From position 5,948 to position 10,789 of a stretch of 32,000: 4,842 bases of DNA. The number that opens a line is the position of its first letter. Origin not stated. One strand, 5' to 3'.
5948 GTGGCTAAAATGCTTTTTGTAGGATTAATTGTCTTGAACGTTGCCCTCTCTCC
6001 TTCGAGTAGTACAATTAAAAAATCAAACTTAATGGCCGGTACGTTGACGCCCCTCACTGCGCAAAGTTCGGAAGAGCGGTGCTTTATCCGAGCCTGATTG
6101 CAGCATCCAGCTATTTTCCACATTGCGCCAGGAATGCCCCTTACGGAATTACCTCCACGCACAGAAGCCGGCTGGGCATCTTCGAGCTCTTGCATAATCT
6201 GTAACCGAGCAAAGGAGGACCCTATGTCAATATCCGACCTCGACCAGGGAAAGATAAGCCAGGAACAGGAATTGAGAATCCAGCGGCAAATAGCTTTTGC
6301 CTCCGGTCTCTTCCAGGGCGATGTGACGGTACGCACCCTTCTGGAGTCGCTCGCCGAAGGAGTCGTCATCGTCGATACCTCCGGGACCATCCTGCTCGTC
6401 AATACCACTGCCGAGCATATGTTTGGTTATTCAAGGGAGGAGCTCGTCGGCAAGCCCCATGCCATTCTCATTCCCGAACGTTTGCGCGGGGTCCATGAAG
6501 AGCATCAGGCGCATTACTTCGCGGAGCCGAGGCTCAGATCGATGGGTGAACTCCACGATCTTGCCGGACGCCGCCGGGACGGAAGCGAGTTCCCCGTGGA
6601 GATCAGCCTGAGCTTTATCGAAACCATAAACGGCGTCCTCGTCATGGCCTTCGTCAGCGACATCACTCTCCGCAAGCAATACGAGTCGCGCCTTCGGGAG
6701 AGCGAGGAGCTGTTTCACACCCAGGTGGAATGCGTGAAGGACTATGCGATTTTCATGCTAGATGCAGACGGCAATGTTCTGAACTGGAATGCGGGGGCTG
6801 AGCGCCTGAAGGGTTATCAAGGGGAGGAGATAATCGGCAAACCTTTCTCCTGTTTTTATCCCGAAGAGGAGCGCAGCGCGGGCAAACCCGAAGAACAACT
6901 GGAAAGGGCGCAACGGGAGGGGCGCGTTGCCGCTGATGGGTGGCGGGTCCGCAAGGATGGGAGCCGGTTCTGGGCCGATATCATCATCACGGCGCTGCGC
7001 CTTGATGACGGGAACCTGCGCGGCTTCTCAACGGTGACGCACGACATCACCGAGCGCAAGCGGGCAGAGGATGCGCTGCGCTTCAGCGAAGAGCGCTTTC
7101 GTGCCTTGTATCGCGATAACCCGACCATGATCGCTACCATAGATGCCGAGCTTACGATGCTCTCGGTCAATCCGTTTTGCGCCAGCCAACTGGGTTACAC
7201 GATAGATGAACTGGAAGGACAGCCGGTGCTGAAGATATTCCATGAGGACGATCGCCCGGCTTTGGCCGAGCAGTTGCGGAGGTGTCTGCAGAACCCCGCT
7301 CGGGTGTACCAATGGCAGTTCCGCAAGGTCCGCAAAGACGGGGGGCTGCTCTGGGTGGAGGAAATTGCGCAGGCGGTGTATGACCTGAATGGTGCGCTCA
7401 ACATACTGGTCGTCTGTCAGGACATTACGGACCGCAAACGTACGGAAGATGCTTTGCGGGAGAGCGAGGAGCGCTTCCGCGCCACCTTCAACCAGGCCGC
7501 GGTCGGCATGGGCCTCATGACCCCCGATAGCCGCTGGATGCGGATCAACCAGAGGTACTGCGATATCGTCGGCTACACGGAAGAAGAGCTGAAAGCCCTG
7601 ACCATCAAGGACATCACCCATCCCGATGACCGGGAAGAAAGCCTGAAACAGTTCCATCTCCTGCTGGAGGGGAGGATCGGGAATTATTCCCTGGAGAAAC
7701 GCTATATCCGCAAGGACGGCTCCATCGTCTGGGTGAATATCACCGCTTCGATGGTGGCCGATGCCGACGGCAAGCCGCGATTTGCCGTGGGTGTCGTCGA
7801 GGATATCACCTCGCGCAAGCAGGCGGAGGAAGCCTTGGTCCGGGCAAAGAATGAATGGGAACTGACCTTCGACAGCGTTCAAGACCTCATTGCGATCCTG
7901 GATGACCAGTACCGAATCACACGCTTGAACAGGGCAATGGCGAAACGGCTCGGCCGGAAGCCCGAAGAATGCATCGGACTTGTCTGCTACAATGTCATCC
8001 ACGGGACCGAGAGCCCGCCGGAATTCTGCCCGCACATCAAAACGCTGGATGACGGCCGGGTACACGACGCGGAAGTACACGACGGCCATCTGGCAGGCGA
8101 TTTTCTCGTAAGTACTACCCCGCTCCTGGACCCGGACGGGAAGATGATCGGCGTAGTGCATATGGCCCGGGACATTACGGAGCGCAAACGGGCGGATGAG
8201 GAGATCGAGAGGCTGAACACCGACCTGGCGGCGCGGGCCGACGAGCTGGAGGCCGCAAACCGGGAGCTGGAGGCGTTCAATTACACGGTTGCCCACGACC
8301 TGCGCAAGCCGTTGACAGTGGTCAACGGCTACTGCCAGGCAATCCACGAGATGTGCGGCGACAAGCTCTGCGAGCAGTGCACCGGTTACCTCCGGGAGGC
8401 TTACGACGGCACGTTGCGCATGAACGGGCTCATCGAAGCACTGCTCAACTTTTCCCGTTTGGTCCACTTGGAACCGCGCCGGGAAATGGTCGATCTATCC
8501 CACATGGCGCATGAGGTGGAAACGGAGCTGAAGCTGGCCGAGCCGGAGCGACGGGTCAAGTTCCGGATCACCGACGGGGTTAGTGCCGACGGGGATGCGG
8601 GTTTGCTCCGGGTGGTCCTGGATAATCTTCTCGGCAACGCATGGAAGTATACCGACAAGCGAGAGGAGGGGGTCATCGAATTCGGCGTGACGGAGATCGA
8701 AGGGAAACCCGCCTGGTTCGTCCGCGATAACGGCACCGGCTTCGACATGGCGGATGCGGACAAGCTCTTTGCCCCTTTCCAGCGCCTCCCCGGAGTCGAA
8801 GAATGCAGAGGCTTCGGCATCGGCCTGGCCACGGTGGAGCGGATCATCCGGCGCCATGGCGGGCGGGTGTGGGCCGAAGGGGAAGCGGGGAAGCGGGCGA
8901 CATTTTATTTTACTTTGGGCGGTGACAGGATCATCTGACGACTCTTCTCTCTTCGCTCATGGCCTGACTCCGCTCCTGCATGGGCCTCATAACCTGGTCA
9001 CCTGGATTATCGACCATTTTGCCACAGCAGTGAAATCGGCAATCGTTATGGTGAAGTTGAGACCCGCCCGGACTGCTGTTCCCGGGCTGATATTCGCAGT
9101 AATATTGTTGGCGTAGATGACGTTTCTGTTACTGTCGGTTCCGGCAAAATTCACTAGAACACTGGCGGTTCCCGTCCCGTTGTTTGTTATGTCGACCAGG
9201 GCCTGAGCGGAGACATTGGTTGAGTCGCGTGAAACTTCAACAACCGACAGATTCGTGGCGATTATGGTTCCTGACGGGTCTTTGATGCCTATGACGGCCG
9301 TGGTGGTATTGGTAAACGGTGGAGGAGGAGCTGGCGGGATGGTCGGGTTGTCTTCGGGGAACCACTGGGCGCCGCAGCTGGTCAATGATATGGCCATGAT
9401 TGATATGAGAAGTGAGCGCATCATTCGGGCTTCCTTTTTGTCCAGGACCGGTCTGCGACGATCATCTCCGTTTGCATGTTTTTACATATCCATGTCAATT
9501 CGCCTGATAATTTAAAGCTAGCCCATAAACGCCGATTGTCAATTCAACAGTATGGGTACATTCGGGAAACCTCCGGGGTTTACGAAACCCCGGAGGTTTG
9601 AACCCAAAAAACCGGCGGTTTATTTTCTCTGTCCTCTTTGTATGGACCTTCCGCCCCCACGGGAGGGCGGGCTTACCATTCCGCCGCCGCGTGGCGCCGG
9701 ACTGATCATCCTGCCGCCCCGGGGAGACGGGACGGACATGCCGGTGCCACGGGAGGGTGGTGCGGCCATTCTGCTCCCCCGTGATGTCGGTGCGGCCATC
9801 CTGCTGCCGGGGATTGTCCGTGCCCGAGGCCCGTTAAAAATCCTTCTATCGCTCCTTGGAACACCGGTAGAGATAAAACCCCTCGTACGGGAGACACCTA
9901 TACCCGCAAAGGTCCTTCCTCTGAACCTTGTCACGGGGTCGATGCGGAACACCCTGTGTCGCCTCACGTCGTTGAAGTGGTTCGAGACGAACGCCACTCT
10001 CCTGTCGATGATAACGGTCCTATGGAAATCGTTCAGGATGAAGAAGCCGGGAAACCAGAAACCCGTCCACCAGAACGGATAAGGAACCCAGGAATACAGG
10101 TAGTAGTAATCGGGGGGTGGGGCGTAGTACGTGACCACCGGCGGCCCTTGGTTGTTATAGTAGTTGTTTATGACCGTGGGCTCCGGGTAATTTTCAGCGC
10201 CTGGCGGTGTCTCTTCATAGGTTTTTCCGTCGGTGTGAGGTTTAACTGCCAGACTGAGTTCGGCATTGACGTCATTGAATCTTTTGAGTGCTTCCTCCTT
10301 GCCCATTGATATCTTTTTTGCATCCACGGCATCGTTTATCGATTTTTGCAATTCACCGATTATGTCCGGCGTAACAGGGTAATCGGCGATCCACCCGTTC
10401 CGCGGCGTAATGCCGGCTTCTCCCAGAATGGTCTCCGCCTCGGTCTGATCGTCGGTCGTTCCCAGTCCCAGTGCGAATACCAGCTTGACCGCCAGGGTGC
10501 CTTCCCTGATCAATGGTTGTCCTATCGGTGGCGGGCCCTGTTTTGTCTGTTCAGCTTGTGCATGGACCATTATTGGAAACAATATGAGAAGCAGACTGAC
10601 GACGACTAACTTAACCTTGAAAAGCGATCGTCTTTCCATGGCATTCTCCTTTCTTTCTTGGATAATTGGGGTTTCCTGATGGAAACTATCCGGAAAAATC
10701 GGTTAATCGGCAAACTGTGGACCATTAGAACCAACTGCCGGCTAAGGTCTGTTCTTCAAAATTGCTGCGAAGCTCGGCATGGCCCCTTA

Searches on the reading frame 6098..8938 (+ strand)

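Call 3: search_protein_families(library=pfam, proteins=[window:6098-8938:+], max_evalue=0.01)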
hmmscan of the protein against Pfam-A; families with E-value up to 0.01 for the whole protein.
window:6098-8938:+ (946 aa): 12 families
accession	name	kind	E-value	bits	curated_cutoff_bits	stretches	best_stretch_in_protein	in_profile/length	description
PF08448.16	PAS_4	-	1.9e-70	234.5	23.1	5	591-698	1-110/110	PAS fold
PF13426.13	PAS_9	-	9.8e-69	228.6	27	5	217-319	3-103/103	PAS domain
PF00989.32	PAS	-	7.5e-65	216.4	22.6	5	78-188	3-112/113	PAS fold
PF08447.18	PAS_3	-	4.4e-49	165.1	25.6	3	482-567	3-89/89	PAS fold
PF13188.13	PAS_8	-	4.6e-30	102.9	21.8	3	79-123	4-45/65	PAS domain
PF02518.31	HATPase_c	-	2.3e-18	67.1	26.4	1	832-940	1-107/111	Histidine kinase-, DNA gyrase B-, and HSP90-like ATPase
PF12860.13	PAS_7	-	2.1e-13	50.8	27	1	82-196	1-114/115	PAS fold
PF24820.1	Diguanyl_cycl_sensor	-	6.6e-10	39.3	28.1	1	81-183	1-105/109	Diguanylate cyclase-like sensor domain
PF00512.31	HisKA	-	1.5e-09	38.2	26.9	1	725-788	3-63/66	His Kinase A (phospho-acceptor) domain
PF13596.12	PAS_10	-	1.1e-05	26.5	22.1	0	598-694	12-106/106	PAS domain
PF14598.12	PAS_11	-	7.4e-05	23.1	25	0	477-553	11-86/109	PAS domain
PF17765.7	MLTR_LBD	-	0.0011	19.6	26.3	0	213-239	12-38/168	MmyB-like transcription regulator ligand binding domain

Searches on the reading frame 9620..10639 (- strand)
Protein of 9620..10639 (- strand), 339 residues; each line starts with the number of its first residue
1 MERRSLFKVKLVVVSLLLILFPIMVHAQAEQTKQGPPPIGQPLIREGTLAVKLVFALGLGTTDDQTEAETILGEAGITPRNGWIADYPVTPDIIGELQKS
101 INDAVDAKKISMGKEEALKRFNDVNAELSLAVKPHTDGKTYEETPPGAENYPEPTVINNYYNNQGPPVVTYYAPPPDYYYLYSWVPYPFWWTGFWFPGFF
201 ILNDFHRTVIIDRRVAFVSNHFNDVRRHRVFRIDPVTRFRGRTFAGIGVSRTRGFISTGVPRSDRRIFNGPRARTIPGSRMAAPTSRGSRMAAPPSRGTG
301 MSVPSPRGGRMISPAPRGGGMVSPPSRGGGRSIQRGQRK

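Call 3: search_protein_families(library=pfam, proteins=[window:9620-10639:-], max_evalue=0.01)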
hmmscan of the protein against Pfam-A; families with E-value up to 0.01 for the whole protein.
window:9620-10639:- (339 aa): 0 families

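Call 29: search_protein_families(library=ncbifam, proteins=[window:9620-10639:-], max_evalue=0.01)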
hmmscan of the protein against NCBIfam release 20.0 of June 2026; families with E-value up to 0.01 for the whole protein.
window:9620-10639:- (339 aa): 1 family
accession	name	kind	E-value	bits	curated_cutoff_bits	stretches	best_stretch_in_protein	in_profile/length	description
NF011593.0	PRK15018.1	equivalog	0.0017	18.1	501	1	144-261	57-173/245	1-acylglycerol-3-phosphate O-acyltransferase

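Call 30: find_homologous_proteins(query=window:9620-10636:-, max_evalue=0.00001)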
Query window:9620-10636:- (338 aa): 2921 proteins with E <= 0.00001 among 6885 candidates; the best 120 are listed.
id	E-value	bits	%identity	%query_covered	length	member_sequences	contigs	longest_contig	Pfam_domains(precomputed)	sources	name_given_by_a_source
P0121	8.2e-219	744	96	100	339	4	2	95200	-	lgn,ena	-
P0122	7.1e-198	675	85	97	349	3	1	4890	-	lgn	-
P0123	8.6e-152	523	71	95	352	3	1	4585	-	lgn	-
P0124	2.5e-150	519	69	94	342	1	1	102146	-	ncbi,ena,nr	ncbi:MAG: hypothetical protein FD174_1501 [Geobacteraceae bacterium]|nr:MAG: hypothetical protein FD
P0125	4.3e-146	505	65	100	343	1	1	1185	-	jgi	jgi:hypothetical protein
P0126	5.5e-145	501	66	100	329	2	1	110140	-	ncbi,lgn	-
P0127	7.8e-145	500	69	94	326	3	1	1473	-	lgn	-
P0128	1.1e-143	497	67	96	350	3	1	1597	-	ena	-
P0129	1.2e-143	497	69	96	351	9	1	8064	-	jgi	jgi:hypothetical protein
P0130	1.5e-142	493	65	100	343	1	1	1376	-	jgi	jgi:hypothetical protein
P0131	3.2e-142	492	68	95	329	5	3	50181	-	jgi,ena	-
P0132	2.4e-141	489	69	87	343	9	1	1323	-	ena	-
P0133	3.6e-141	488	65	99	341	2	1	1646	-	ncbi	-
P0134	5.0e-141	488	66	96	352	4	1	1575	-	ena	-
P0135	8.5e-141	487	65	97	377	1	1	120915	-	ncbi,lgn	-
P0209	1.4e-124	434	64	95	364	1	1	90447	-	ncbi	ncbi:MAG TPA: hypothetical protein VI298_14525 [Geobacteraceae bacterium]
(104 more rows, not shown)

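Call 31: find_encoding_contigs(protein=P0209, flank=4000, max_places=1)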
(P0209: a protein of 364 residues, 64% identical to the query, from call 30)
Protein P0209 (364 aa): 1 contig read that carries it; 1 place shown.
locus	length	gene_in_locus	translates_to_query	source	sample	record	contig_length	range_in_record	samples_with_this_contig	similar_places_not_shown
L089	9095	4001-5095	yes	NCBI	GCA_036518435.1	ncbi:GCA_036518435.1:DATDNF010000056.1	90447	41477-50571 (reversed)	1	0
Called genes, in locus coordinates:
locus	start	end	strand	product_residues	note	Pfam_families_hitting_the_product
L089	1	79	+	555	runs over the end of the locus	PF13185:GAF_2, PF01590:GAF, PF13492:GAF_3 (weak), PF00512:HisKA, PF02518:HATPase_c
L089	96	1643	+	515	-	PF00072:Response_reg, PF00158:Sigma54_activat, PF14532:Sigma54_activ_2, PF07724:AAA_2, PF07728:AAA_5 (weak), PF25601:AAA_lid_14, PF02954:HTH_8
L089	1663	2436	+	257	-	-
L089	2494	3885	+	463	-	PF12912:N_NLPC_P60, PF12913:SH3_6, PF12914:SH3_7, PF00877:NLPC_P60 (weak)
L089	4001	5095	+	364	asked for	-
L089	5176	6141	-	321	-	PF01694:Rhomboid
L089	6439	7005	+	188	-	-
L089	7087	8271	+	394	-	PF01960:ArgJ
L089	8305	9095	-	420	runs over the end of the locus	PF00990:GGDEF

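Call 32: find_encoding_contigs(protein=P0124, flank=4000, max_places=1)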
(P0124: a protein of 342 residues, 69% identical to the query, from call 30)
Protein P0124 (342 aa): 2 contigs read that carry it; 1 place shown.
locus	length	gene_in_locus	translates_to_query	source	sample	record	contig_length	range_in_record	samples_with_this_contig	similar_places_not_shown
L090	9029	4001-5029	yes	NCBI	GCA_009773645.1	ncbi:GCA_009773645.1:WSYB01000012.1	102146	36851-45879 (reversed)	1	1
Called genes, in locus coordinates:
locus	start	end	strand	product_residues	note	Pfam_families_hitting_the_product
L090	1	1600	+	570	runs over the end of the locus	PF00587:tRNA-synt_2b, PF04073:tRNA_edit, PF03129:HGTP_anticodon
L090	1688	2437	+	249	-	PF00215:OMPdecase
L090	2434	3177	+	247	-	PF08032:SpoU_sub_bind, PF00588:SpoU_methylase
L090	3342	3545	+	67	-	-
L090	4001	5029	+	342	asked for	-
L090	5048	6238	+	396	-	PF13487:HD_5, PF01966:HD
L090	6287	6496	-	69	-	PF18152:DAHP_snth_FXD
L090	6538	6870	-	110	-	PF01817:CM_2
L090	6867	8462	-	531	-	PF00890:FAD_binding_2, PF01266:DAO (weak), PF07992:Pyr_redox_2 (faint), PF02910:Succ_DH_flav_C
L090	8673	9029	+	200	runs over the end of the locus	PF13511:DUF4124 (weak), PF01464:SLT, PF27553:SLT_superhelical (weak)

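Call 33: find_encoding_contigs(protein=P0121, flank=6000, max_places=2)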
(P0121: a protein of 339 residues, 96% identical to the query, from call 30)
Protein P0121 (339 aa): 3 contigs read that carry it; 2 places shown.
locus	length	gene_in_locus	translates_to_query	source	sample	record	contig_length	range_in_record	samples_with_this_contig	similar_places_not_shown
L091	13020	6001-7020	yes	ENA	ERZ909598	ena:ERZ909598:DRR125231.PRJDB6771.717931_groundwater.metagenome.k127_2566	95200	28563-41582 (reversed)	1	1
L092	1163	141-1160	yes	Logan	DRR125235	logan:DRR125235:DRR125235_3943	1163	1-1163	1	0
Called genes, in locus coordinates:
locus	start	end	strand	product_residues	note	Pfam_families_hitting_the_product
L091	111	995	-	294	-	-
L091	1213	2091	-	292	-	PF13557:Phenol_MetA_deg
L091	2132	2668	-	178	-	PF26390:MamS_MamX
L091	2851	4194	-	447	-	PF00072:Response_reg, PF00158:Sigma54_activat, PF01078:Mg_chelatase (faint), PF14532:Sigma54_activ_2, PF07728:AAA_5, PF25601:AAA_lid_14, PF02954:HTH_8, PF18024:HTH_50 (weak), +1 more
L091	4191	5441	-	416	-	PF00512:HisKA, PF02518:HATPase_c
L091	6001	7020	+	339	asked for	-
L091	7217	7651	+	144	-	-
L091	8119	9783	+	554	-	PF21607:FabD_helical_ins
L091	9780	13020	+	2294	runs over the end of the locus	PF00109:ketoacyl-synt, PF02801:Ketoacyl-synt_C, PF16197:KAsynt_C_assoc, PF00698:Acyl_transf_1, PF00550:PP-binding (weak), PF08659:KR, PF00106:adh_short (weak), PF14765:PS-DH, +1 more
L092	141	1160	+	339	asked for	-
